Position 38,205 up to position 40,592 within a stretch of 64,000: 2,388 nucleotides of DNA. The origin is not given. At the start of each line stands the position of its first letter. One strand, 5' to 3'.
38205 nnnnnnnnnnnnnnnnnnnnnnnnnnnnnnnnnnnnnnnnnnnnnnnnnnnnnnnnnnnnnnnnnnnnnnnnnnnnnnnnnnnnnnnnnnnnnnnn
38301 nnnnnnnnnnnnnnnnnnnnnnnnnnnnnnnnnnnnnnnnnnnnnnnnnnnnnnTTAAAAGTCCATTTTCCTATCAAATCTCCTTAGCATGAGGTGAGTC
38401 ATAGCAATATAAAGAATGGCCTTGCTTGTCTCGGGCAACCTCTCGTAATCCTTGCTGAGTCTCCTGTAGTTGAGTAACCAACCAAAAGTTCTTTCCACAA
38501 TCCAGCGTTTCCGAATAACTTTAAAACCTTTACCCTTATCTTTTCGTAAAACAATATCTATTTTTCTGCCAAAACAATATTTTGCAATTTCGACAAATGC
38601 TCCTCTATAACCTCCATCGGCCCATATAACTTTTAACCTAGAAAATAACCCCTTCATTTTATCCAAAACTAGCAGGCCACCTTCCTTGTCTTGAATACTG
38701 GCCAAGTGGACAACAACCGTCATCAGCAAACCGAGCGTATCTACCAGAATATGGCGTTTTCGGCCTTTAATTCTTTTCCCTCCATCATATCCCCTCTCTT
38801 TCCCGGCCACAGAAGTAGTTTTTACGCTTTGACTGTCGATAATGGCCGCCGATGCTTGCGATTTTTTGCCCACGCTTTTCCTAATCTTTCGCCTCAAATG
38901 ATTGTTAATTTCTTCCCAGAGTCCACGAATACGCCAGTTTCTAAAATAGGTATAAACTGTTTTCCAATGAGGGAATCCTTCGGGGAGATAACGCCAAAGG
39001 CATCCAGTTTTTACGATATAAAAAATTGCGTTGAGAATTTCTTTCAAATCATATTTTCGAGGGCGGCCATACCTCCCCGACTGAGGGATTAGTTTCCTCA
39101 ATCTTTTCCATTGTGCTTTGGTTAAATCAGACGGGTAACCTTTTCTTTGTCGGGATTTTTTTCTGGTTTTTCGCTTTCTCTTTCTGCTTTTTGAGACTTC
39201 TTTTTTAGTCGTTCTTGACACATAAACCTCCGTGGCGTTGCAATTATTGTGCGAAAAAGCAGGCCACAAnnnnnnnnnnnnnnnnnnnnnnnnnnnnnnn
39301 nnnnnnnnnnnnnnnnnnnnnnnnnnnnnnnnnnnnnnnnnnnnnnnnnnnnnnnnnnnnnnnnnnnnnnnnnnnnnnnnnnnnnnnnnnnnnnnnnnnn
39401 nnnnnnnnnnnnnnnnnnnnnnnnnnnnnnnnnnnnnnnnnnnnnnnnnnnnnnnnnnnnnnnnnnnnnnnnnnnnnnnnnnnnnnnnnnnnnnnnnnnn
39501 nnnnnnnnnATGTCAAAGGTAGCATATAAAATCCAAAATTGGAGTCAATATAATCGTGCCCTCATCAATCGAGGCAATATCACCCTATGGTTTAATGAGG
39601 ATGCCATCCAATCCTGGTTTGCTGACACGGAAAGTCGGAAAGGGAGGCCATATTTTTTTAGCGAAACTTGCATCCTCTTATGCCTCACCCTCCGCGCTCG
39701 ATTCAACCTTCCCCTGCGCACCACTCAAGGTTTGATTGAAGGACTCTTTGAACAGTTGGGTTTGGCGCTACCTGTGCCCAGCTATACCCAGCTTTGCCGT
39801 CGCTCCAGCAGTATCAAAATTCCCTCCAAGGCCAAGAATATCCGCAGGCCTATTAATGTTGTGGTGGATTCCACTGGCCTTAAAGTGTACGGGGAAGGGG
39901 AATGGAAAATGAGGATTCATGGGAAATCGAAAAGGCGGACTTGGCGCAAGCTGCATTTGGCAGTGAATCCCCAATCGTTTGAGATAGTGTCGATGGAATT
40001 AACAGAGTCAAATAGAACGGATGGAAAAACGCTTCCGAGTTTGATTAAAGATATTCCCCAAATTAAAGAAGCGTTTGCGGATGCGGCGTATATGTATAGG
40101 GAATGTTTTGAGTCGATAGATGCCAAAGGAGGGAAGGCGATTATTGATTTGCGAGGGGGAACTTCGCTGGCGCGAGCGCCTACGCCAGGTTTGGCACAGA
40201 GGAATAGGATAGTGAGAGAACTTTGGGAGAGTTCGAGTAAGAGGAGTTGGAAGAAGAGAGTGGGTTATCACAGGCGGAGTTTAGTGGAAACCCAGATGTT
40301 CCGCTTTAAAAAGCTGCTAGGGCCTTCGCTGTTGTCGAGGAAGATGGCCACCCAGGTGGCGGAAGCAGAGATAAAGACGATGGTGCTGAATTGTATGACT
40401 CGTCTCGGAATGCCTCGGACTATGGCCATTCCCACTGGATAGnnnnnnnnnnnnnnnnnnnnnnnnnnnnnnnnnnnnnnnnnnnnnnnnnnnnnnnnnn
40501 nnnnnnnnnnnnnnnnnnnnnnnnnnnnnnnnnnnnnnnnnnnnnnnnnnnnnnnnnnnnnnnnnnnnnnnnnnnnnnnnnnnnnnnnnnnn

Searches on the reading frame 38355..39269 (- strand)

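Call 12: search_protein_families(library=pfam, proteins=[window:38355-39269:-], max_evalue=0.01)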
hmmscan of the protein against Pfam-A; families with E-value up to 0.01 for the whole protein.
window:38355-39269:- (304 aa): 3 families
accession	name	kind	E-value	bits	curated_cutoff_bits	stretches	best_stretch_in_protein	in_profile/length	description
PF13340.11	DUF4096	-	4.5e-28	97.7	34.3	1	49-121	1-75/76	Putative transposase of IS4/5 family (DUF4096)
PF01609.27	DDE_Tnp_1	-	9.8e-28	97.7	23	1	138-293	3-199/200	Transposase DDE domain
PF13586.12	DDE_Tnp_1_2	-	7.4e-11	42.8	29.2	1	244-296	34-86/86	Transposase DDE domain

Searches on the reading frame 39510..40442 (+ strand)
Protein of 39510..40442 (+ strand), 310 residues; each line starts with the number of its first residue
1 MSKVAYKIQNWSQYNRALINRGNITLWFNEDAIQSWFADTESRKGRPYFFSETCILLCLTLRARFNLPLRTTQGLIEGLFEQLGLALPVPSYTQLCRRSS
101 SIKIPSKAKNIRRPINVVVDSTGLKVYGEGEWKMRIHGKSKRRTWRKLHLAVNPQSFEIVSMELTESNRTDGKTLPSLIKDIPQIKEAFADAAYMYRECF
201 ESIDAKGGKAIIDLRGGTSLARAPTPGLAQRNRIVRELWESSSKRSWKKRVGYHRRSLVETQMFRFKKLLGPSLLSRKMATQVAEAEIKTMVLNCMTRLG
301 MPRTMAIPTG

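Call 12: search_protein_families(library=pfam, proteins=[window:39510-40442:+], max_evalue=0.01)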
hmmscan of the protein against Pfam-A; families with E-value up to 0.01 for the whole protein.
window:39510-40442:+ (310 aa): 3 families
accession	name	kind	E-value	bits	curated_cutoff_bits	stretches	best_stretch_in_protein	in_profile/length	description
PF13737.12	DDE_Tnp_1_5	-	4.9e-33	114.3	28.1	1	19-129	1-112/112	Transposase DDE domain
PF01609.27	DDE_Tnp_1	-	3.7e-25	89.3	23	1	117-295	7-200/200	Transposase DDE domain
PF13612.12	DDE_Tnp_1_3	-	2e-05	25.1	27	1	147-215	47-112/155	Transposase DDE domain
